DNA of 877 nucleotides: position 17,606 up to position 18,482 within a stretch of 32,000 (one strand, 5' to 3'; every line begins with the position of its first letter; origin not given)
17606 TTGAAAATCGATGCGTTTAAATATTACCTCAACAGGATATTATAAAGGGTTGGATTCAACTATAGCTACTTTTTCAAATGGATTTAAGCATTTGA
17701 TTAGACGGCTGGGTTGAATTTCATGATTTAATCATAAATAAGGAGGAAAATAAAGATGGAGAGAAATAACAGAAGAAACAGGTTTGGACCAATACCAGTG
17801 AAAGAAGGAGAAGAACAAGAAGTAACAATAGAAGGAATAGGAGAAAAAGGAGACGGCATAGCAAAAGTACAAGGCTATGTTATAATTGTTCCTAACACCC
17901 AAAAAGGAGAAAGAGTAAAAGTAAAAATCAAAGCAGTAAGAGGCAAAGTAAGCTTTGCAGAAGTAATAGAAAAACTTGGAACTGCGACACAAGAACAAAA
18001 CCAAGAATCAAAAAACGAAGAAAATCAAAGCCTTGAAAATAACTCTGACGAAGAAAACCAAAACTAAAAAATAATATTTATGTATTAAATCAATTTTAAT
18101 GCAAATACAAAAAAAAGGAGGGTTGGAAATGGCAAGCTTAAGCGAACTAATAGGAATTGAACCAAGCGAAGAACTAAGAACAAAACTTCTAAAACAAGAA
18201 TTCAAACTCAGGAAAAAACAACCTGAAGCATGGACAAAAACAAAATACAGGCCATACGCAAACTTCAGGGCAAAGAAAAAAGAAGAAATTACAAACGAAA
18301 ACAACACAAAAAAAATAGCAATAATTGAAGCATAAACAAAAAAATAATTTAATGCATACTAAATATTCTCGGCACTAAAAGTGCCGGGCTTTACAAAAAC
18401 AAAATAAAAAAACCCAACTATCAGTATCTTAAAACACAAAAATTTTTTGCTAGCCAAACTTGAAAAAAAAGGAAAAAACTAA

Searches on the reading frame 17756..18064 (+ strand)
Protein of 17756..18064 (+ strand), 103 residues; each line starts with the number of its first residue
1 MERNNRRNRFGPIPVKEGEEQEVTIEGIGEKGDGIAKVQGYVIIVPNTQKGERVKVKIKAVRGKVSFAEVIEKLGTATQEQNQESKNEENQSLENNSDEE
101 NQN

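Call 65: search_protein_families(library=pfam, proteins=[window:17756-18064:+], max_evalue=0.001)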
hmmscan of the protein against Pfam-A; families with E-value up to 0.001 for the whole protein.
window:17756-18064:+ (103 aa): 1 family
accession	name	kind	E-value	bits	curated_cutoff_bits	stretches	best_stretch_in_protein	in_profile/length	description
PF01938.26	TRAM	-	1.2e-15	57.5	21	1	14-71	1-61/61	TRAM domain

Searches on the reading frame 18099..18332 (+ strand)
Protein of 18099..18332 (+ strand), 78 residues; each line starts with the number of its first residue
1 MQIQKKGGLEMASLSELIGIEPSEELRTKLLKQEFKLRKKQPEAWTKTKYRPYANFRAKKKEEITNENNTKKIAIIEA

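Call 65: search_protein_families(library=pfam, proteins=[window:18099-18332:+], max_evalue=0.001)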
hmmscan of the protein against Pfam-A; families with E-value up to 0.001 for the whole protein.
window:18099-18332:+ (78 aa): 0 families

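Call 77: find_encoding_contigs(protein=window:18099-18332:+, flank=2500, max_places=10)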
Protein window:18099-18332:+ (78 aa): 4 contigs read that carry it; 2 places shown.
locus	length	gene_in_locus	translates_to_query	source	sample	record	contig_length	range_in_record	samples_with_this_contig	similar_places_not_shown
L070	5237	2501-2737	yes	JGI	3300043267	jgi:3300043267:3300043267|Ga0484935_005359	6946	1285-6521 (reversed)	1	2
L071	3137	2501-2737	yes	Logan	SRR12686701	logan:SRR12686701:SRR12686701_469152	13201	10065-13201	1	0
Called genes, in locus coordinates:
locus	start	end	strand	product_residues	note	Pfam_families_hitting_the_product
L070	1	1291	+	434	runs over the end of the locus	PF02881:SRP54_N, PF00448:SRP54, PF13207:AAA_17 (weak)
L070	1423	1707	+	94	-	PF21473:OB_Ssb-like, PF01336:tRNA_anti-codon (weak)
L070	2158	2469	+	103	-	PF01938:TRAM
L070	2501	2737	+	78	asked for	-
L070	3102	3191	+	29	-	-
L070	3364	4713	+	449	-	PF02881:SRP54_N, PF00448:SRP54, PF02978:SRP_SPB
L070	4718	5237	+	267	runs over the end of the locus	PF01478:Peptidase_A24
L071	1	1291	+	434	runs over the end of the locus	PF02881:SRP54_N, PF00448:SRP54, PF13207:AAA_17 (weak)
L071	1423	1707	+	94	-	PF21473:OB_Ssb-like, PF01336:tRNA_anti-codon (weak)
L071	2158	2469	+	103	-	PF01938:TRAM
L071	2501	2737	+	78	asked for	-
